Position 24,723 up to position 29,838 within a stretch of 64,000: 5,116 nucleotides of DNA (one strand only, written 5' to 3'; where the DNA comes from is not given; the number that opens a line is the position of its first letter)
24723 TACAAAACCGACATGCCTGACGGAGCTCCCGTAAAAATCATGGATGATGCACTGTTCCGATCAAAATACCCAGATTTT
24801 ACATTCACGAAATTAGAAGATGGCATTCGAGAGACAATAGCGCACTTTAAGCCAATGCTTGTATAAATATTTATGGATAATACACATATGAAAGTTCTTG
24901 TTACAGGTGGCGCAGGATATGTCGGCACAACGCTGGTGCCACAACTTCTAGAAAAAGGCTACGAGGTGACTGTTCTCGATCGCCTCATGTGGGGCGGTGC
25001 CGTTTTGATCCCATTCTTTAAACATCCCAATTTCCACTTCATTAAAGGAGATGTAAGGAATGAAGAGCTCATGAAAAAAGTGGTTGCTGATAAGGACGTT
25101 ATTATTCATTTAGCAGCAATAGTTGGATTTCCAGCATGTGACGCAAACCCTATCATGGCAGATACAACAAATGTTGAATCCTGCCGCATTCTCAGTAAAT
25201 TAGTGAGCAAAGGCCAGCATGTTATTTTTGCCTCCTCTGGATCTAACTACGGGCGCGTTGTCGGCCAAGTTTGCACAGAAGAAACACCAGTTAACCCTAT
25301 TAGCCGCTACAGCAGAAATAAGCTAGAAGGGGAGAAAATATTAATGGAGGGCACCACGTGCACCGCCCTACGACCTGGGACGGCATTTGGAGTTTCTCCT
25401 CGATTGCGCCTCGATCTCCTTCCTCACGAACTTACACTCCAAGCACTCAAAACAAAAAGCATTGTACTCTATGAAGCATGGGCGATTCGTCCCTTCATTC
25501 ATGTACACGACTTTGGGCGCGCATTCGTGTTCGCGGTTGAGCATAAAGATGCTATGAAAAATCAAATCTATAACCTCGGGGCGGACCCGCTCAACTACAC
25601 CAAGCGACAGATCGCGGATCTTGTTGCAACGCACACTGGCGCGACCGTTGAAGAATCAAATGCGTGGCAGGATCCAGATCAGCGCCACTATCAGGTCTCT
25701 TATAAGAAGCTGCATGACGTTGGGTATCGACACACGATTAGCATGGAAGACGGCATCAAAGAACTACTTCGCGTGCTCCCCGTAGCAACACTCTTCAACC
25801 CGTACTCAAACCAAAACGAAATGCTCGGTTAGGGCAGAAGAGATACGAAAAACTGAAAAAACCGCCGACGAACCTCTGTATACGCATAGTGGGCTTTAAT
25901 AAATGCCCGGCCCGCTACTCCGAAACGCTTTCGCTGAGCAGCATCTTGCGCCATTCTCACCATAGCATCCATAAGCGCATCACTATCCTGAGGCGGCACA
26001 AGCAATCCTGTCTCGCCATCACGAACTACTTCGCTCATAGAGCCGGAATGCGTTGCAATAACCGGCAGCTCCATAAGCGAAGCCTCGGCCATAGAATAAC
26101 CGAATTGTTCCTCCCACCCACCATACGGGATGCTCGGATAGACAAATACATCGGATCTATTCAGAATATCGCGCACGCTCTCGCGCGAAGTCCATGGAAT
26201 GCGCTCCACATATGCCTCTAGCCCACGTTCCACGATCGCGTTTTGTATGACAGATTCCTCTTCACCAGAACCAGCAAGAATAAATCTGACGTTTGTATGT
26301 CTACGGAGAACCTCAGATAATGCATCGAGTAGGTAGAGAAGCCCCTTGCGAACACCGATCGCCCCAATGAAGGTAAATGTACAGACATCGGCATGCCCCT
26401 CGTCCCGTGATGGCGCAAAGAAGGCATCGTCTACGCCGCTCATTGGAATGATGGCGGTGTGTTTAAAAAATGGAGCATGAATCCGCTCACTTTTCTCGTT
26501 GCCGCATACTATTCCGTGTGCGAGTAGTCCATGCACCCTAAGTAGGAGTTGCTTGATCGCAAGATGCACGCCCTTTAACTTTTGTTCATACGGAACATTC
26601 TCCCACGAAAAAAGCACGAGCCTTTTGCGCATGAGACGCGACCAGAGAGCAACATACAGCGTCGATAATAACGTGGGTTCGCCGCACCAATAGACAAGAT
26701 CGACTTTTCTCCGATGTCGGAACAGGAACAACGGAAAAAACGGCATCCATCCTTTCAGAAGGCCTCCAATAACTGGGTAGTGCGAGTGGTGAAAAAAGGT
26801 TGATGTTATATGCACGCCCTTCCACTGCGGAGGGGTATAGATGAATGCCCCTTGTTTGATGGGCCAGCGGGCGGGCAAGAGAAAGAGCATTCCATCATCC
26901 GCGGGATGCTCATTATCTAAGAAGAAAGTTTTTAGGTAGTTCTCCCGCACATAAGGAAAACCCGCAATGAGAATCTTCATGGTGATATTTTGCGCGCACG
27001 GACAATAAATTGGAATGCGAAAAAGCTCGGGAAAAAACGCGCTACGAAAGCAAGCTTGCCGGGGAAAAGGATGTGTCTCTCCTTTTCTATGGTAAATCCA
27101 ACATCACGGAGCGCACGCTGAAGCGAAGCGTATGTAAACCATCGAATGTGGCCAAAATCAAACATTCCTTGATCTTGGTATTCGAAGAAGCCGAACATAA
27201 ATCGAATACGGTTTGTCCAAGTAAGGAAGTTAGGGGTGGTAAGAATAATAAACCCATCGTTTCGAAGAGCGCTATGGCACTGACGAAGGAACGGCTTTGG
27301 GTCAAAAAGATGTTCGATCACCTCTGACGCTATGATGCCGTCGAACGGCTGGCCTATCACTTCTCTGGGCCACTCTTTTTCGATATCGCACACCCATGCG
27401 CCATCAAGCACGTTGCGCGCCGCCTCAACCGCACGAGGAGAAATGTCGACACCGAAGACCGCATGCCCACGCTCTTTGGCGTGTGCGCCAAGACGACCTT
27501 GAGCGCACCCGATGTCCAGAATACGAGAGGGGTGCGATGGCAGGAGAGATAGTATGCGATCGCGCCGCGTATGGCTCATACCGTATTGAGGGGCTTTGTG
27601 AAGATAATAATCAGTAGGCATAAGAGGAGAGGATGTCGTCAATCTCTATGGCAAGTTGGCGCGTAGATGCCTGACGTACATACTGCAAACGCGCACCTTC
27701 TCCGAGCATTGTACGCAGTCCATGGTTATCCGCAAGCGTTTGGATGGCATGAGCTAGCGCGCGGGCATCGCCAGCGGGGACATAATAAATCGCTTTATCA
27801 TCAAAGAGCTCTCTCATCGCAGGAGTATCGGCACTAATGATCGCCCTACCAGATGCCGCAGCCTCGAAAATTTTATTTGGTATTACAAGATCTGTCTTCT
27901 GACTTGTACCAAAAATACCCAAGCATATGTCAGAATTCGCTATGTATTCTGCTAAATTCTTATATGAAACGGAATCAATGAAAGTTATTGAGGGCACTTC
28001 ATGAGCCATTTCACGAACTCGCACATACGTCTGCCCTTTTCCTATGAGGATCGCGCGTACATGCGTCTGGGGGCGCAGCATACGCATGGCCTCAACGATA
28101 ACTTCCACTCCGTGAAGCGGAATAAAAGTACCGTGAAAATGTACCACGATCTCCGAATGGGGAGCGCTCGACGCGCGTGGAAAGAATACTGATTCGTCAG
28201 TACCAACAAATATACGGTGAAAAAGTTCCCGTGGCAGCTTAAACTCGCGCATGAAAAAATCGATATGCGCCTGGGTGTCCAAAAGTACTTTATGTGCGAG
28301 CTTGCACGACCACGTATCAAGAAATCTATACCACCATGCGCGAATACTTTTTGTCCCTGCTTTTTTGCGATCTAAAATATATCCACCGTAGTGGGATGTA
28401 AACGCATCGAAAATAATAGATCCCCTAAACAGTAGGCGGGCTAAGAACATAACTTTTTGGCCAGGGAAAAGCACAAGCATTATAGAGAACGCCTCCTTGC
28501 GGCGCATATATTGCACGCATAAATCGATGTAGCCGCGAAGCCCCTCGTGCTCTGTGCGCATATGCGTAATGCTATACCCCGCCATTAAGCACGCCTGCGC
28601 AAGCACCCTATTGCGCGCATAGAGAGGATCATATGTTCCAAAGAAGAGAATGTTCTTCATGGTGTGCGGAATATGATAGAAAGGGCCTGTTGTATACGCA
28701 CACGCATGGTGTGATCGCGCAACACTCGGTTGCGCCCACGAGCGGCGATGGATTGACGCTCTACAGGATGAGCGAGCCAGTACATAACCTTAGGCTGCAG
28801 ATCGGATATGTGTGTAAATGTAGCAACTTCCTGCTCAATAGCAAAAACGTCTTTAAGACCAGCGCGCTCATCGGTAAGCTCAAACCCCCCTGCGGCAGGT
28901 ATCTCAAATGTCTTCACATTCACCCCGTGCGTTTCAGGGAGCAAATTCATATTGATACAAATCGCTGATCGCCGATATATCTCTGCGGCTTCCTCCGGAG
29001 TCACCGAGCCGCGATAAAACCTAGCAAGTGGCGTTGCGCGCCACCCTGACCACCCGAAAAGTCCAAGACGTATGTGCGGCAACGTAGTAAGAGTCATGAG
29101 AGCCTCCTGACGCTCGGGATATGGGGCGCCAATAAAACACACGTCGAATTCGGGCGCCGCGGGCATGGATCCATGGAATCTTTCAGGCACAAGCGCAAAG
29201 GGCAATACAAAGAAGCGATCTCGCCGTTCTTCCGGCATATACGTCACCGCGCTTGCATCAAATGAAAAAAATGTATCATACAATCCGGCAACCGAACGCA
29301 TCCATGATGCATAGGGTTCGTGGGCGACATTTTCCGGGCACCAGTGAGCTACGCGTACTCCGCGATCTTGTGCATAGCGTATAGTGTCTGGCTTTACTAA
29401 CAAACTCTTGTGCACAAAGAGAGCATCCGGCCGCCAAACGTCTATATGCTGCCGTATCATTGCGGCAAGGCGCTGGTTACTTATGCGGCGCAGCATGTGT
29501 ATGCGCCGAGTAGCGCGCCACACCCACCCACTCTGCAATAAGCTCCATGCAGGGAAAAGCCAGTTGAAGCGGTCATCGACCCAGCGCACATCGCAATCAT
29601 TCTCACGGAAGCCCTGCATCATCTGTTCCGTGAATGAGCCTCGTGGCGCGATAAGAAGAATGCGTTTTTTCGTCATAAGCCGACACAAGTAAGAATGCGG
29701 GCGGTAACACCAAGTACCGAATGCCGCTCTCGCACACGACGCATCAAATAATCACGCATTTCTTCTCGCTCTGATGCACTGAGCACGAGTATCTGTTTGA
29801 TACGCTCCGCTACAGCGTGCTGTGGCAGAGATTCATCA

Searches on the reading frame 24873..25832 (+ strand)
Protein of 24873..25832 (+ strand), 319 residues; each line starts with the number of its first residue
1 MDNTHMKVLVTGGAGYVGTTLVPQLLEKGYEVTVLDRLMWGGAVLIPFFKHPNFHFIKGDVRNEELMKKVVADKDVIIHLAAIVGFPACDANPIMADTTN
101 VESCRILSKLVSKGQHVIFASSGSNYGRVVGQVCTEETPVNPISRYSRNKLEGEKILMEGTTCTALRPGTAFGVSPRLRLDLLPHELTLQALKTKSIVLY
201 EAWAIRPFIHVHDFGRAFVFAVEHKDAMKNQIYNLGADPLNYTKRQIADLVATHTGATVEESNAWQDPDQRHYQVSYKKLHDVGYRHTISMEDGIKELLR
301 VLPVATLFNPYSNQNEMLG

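Call 3: search_protein_families(library=pfam, proteins=[window:24873-25832:+], max_evalue=0.01)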
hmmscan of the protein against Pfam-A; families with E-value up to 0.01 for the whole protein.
window:24873-25832:+ (319 aa): 10 families
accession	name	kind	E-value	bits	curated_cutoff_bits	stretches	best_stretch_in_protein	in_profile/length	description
PF01370.27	Epimerase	-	2.1e-34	119.4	20.9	1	8-236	1-240/240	NAD dependent epimerase/dehydratase family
PF16363.11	GDP_Man_Dehyd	-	1.3e-23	84.4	27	1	9-272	1-290/332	GDP-mannose 4,6 dehydratase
PF04321.23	RmlD_sub_bind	-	8.8e-14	51.7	27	1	6-174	1-154/287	RmlD substrate binding domain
PF01073.25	3Beta_HSD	-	1.6e-13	50.8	22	1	9-183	1-193/280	3-beta hydroxysteroid dehydrogenase/isomerase family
PF05368.20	NmrA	-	1.5e-08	35.1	27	1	6-80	3-76/298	NmrA-like family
PF02719.21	Polysacc_synt_2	-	4.4e-08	33.1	20.2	1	8-109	1-113/293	Polysaccharide biosynthesis protein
PF07993.18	NAD_binding_4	-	2.3e-06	27.4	20.1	1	10-157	1-188/258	Male sterility protein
PF13460.12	NAD_binding_10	-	3.5e-06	27.5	27.2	1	12-169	1-144/184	NAD(P)H-binding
PF03435.24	Sacchrp_dh_NADP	-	7.7e-05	23.5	25.1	1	13-83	5-78/129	Saccharopine dehydrogenase NADP binding domain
PF00106.31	adh_short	-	0.00036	20.5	26.6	1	8-73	3-70/195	short chain dehydrogenase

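Call 4: search_protein_families(library=ncbifam, proteins=[window:24873-25832:+], max_evalue=0.01)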
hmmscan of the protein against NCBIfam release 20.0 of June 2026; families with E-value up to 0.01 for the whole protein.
window:24873-25832:+ (319 aa): 41 families (the best 25 are shown)
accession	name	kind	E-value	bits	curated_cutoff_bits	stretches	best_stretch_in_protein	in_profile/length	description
TIGR01179.1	galE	equivalog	2e-31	109.1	262.3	2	7-160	1-159/332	UDP-glucose 4-epimerase GalE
TIGR01181.1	dTDP_gluc_dehyt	equivalog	1.1e-23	83.8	365.1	1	7-298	1-307/321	dTDP-glucose 4,6-dehydratase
TIGR02197.1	heptose_epim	equivalog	1.1e-20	74.1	274.6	1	8-151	1-143/316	ADP-glyceromanno-heptose 6-epimerase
NF007956.0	PRK10675.1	subfamily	1.2e-20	74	394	1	6-159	1-162/338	UDP-glucose 4-epimerase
TIGR04180.1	EDH_00030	hypoth_equivalog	1.3e-19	70.4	475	1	8-257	1-258/297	NAD-dependent 4,6-dehydratase LegB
NF043036.1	ErythonDh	equivalog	2.4e-17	63.2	325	1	6-157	1-160/321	D-erythronate dehydrogenase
TIGR03589.1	PseB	equivalog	1.2e-13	50.7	407.75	1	6-164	5-153/324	UDP-N-acetylglucosamine 4,6-dehydratase (inverting)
TIGR03466.1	HpnA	hypoth_equivalog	1.2e-13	50.6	367.65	1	6-159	1-154/327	hopanoid-associated sugar epimerase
NF008872.0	PRK11908.1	equivalog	1.4e-11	44.1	294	1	6-130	2-126/349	bifunctional UDP-4-keto-pentose/UDP-xylose synthase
NF005998.1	PRK08125.1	equivalog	1.7e-10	39.9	777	1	5-137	315-447/649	bifunctional UDP-4-amino-4-deoxy-L-arabinose formyltransferase/UDP-glucuronic acid oxidase ArnA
TIGR01214.1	rmlD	equivalog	4.6e-10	39.1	224.05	1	7-161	1-139/285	dTDP-4-dehydrorhamnose reductase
NF007582.0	PRK10217.1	equivalog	1e-09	38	698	1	7-254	3-266/355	dTDP-glucose 4,6-dehydratase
NF042422.1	oxyalk_red_OleD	equivalog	1.8e-09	37.4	580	1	6-94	1-83/329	2-alkyl-3-oxoalkanoate reductase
NF047922.1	GDPFucSynFcl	equivalog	3.9e-09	36.4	500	1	203-298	204-297/308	GDP-L-fucose synthase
NF007490.0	PRK10084.1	subfamily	3.5e-08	32.8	649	1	6-83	1-83/361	dTDP-glucose 4,6-dehydratase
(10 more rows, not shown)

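Call 57: search_solved_structures(query=window:24873-25832:+, max_evalue=1e-10)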
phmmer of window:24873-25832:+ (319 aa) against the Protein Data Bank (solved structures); distinct sequences matched with E-value up to 1e-10: 58.
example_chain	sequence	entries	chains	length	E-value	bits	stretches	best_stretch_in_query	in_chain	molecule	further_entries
6vo6_A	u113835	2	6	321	3.8e-77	262.7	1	6-313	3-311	Putative sugar-nucleotide epimerase/dehydratease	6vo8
6bi4_A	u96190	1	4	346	8.8e-24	87.4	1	4-299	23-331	dTDP-glucose 4,6-dehydratase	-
8rdg_A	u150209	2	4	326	5.4e-23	84.8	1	6-251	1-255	SDR family NAD(P)-dependent oxidoreductase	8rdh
8rdi_A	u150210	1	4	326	2e-22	83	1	6-251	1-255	SDR family NAD(P)-dependent oxidoreductase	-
6wjb_A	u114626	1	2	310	6.1e-20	74.8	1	7-158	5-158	NAD-dependent epimerase/dehydratase family protein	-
6wj9_A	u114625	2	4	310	5.7e-19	71.6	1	7-158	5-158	NAD-dependent epimerase/dehydratase family protein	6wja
4zrm_A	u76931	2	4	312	7.4e-19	71.3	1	4-297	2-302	UDP-glucose 4-epimerase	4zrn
5gy7_A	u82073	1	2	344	2.6e-18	69.5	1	6-159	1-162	UDP-glucose 4-epimerase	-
1udc_A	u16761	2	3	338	3.3e-18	69.1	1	6-159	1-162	UDP-GALACTOSE-4-EPIMERASE | UDP-GALACTOSE 4-EPIMERASE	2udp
1r6d_A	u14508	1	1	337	4e-18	68.8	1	6-300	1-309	TDP-glucose-4,6-dehydratase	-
1lrj_A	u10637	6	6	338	4.5e-18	68.7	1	6-159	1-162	UDP-glucose 4-epimerase | UDP-GALACTOSE 4-EPIMERASE | UDP-GALACTOSE-4-EPIMERASE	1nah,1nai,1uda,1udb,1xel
1lrk_A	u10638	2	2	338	4.6e-18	68.6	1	6-159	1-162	UDP-glucose 4-epimerase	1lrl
1r66_A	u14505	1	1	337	5.6e-18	68.4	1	6-300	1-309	TDP-glucose-4,6-dehydratase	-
7k3p_A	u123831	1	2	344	7.8e-18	67.9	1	6-161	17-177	UDP-glucose 4-epimerase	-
1kvr_A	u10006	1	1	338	8.7e-18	67.7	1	6-159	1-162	UDP-GALACTOSE 4-EPIMERASE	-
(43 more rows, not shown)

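Call 65: search_solved_structures(query=window:24873-25832:+, max_evalue=1e-50, show_alignments=1)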
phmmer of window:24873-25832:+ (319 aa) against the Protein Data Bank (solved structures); distinct sequences matched with E-value up to 1e-50: 1.
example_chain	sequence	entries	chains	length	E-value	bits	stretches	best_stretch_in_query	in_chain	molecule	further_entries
6vo6_A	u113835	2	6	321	3.8e-77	262.7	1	6-313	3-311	Putative sugar-nucleotide epimerase/dehydratease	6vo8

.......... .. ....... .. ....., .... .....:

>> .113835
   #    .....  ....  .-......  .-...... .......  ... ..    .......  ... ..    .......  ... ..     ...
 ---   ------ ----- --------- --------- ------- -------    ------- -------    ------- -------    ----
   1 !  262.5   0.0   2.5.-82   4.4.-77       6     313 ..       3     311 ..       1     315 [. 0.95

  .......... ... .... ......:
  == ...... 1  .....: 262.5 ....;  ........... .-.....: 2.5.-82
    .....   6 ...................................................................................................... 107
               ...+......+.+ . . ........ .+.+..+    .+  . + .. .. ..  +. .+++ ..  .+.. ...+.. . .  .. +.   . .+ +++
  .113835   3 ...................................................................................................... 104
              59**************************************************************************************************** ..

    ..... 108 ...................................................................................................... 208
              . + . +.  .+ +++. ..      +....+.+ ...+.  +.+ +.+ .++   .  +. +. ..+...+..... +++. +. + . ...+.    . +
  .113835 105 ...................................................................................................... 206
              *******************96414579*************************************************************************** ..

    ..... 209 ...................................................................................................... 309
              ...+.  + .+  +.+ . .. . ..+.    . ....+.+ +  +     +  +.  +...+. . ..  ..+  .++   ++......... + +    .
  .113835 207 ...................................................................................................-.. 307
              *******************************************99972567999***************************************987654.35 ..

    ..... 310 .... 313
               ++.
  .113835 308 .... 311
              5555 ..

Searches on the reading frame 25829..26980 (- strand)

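Call 11: search_protein_families(library=pfam, proteins=[window:25829-26980:-], max_evalue=0.001)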
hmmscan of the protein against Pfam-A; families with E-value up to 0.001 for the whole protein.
window:25829-26980:- (383 aa): 4 families
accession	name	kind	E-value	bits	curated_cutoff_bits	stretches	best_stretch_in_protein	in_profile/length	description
PF13692.12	Glyco_trans_1_4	-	1.4e-30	106.9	27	1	201-346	3-142/142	Glycosyl transferases group 1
PF00534.26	Glycos_transf_1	-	1.2e-29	103.5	26.4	1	201-358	17-170/172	Glycosyl transferases group 1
PF20706.3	GT4-conflict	-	0.00027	20.5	26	1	201-322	199-323/385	Family 4 Glycosyltransferase in conflict systems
PF13524.12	Glyco_trans_1_2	-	0.00039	20.8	25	1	223-370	7-138/144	Glycosyl transferase-like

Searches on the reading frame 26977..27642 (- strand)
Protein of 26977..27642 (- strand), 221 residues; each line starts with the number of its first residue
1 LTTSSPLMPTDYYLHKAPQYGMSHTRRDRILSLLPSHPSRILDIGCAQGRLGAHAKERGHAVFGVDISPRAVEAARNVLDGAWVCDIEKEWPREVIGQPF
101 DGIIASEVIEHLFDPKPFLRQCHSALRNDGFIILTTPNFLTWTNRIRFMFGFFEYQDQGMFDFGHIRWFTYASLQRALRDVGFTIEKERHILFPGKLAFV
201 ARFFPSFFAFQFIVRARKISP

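Call 11: search_protein_families(library=pfam, proteins=[window:26977-27642:-], max_evalue=0.001)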
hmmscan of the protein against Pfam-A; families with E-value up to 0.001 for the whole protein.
window:26977-27642:- (221 aa): 8 families
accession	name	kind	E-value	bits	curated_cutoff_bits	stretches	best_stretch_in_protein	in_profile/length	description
PF13489.12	Methyltransf_23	-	3e-22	79.5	27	1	27-187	10-163/164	Methyltransferase domain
PF08242.18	Methyltransf_12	-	1.5e-15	58.1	30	1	42-132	1-98/98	Methyltransferase domain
PF08241.18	Methyltransf_11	-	5.9e-14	52.9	21.2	1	42-134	1-95/95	Methyltransferase domain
PF13847.12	Methyltransf_31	-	6.5e-14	52.3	27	1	40-139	6-114/145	Methyltransferase domain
PF13649.12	Methyltransf_25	-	3.2e-12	47.4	27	1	41-130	1-97/97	Methyltransferase domain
PF02353.26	CMAS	-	3.9e-06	26.8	27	1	39-187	64-214/273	Mycolic acid cyclopropane synthetase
PF05175.20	MTS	-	1.2e-05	25.5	23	1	31-84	24-80/170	Methyltransferase small domain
PF07021.18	MetW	-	1.5e-05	25.2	21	1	32-149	9-122/193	Methionine biosynthesis protein MetW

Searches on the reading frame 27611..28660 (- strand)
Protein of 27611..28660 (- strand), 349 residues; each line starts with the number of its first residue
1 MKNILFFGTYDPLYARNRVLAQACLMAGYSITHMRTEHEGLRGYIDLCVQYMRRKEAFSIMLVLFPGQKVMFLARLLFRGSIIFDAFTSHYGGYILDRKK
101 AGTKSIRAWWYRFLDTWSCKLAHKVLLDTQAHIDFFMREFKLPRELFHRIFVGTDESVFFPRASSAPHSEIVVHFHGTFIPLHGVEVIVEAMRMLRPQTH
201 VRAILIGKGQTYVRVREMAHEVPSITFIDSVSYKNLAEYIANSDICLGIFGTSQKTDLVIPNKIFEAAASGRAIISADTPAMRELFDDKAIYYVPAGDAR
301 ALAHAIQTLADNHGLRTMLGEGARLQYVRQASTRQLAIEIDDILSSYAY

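Call 11: search_protein_families(library=pfam, proteins=[window:27611-28660:-], max_evalue=0.001)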
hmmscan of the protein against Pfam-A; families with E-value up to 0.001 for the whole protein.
window:27611-28660:- (349 aa): 3 families
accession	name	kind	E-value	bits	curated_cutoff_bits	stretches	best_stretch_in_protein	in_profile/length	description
PF13692.12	Glyco_trans_1_4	-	1.9e-17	64.3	27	1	172-312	3-142/142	Glycosyl transferases group 1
PF00534.26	Glycos_transf_1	-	9.8e-13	48.4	26.4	1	163-324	8-170/172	Glycosyl transferases group 1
PF13524.12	Glyco_trans_1_2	-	2.8e-11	44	25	1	199-337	13-139/144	Glycosyl transferase-like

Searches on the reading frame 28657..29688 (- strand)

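Call 11: search_protein_families(library=pfam, proteins=[window:28657-29688:-], max_evalue=0.001)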
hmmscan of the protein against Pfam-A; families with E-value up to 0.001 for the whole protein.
window:28657-29688:- (343 aa): 1 family
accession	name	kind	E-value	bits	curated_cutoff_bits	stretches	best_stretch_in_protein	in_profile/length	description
PF13524.12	Glyco_trans_1_2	-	9.5e-30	103.9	25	1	193-336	1-143/144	Glycosyl transferase-like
